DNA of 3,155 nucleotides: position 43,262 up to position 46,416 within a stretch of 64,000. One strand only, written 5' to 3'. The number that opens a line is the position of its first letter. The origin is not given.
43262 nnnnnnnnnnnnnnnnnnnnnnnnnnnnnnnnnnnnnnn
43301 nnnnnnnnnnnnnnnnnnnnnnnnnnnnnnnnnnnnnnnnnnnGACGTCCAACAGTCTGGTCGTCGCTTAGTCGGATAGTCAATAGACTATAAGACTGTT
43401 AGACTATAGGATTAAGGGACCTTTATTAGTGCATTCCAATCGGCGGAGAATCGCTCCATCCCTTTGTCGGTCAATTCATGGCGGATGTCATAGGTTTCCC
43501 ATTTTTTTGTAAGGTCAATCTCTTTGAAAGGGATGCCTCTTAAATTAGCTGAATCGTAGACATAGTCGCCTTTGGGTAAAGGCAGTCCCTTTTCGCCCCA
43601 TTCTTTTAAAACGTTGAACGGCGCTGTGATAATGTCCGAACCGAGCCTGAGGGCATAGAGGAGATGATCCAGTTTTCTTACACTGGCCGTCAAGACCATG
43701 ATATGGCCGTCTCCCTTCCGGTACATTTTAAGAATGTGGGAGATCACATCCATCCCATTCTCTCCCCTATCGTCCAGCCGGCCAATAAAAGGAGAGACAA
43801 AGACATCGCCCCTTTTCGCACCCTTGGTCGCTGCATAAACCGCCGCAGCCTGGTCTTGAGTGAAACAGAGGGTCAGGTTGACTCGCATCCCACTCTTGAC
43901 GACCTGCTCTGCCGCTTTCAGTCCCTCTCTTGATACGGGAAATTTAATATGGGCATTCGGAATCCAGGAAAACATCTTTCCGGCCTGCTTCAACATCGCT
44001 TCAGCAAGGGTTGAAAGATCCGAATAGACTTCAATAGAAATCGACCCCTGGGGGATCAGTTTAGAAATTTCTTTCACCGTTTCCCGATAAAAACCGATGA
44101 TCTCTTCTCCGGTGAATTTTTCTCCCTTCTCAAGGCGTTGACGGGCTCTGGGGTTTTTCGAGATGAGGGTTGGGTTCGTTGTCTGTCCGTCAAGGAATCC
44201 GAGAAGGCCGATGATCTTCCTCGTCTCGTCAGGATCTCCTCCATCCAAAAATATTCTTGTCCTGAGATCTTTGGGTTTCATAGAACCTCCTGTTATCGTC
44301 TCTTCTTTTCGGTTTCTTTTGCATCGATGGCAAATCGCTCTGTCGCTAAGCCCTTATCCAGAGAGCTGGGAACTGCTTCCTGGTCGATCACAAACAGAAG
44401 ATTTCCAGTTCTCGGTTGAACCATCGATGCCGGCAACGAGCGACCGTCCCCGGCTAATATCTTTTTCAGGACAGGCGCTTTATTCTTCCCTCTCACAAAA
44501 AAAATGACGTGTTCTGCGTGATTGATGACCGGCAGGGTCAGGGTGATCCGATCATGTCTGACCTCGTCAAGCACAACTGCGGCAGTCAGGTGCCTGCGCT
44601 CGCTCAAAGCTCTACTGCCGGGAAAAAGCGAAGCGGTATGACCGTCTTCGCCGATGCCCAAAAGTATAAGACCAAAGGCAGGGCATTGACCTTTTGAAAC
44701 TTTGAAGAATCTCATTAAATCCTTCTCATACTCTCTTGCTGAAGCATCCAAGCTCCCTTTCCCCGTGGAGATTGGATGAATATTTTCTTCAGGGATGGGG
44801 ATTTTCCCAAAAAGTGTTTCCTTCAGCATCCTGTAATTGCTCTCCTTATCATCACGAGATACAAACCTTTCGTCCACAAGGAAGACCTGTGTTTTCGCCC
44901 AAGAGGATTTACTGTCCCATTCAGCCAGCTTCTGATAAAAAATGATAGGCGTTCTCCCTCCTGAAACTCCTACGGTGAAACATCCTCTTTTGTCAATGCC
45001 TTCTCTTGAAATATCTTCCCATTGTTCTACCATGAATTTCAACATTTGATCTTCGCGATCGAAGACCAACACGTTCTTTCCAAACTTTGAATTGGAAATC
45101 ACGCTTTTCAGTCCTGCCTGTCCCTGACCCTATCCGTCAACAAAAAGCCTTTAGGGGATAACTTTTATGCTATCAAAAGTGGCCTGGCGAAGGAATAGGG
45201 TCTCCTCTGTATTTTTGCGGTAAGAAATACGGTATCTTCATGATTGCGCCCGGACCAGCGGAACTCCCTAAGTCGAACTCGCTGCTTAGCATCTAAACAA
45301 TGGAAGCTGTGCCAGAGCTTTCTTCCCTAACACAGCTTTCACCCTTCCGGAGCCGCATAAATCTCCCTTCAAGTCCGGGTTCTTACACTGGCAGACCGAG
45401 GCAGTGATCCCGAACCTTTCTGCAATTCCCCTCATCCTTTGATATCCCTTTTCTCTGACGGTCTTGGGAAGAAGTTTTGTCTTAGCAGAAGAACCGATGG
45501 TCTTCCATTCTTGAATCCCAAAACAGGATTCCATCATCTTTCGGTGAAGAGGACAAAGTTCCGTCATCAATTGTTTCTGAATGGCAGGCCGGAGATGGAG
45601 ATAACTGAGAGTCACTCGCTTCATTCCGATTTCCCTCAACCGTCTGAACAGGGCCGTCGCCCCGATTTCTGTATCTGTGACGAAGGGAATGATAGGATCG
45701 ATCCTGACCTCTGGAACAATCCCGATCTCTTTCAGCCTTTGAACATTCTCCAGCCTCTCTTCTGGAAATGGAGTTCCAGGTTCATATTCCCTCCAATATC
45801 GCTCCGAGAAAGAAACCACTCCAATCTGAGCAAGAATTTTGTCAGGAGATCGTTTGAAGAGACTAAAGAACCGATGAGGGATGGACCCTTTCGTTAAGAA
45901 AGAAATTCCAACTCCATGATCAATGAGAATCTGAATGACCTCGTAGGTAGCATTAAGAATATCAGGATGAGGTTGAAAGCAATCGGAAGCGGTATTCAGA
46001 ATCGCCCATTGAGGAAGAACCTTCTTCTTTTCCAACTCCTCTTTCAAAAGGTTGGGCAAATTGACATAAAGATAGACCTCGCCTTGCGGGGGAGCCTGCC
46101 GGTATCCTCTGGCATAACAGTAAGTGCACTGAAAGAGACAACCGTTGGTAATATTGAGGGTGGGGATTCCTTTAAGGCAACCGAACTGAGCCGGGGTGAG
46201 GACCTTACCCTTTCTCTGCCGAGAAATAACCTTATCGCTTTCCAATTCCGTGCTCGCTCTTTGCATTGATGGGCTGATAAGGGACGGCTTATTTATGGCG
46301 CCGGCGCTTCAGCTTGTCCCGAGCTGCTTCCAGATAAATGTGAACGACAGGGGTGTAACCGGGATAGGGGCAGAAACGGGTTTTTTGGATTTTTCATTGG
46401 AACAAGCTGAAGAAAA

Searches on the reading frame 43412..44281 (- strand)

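Call 66: search_protein_families(library=pfam, proteins=[window:43412-44281:-], max_evalue=1e-8)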
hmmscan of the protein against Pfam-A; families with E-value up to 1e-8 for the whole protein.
window:43412-44281:- (289 aa): 1 family
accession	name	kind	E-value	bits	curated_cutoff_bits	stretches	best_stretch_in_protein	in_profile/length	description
PF00923.25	TAL_FSA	-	7.2e-47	160.5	27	1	10-286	1-282/285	Transaldolase/Fructose-6-phosphate aldolase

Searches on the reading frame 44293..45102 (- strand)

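Call 66: search_protein_families(library=pfam, proteins=[window:44293-45102:-], max_evalue=1e-8)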
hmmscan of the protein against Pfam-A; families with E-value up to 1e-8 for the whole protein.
window:44293-45102:- (269 aa): 1 family
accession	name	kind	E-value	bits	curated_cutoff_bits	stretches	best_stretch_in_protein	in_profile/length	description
PF01182.26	Glucosamine_iso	-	1.3e-67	228.4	27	1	17-236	3-224/225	Glucosamine-6-phosphate isomerases/6-phosphogluconolactonase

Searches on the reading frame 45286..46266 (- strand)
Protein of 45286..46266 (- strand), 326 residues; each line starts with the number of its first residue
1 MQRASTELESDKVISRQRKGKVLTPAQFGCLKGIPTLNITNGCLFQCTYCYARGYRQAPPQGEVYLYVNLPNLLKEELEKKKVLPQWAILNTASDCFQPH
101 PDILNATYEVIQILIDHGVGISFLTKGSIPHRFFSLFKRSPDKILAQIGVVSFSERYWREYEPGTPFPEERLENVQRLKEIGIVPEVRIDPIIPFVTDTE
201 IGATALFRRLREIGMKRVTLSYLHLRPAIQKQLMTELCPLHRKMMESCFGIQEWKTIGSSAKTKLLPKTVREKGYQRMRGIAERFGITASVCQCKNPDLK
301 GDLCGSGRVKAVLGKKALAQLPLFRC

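Call 66: search_protein_families(library=pfam, proteins=[window:45286-46266:-], max_evalue=1e-8)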
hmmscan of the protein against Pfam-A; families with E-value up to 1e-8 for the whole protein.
window:45286-46266:- (326 aa): 1 family
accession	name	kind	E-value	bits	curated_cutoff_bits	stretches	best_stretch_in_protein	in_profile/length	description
PF04055.27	Radical_SAM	-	9.3e-14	52.4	29.5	1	37-205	1-163/166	Radical SAM superfamily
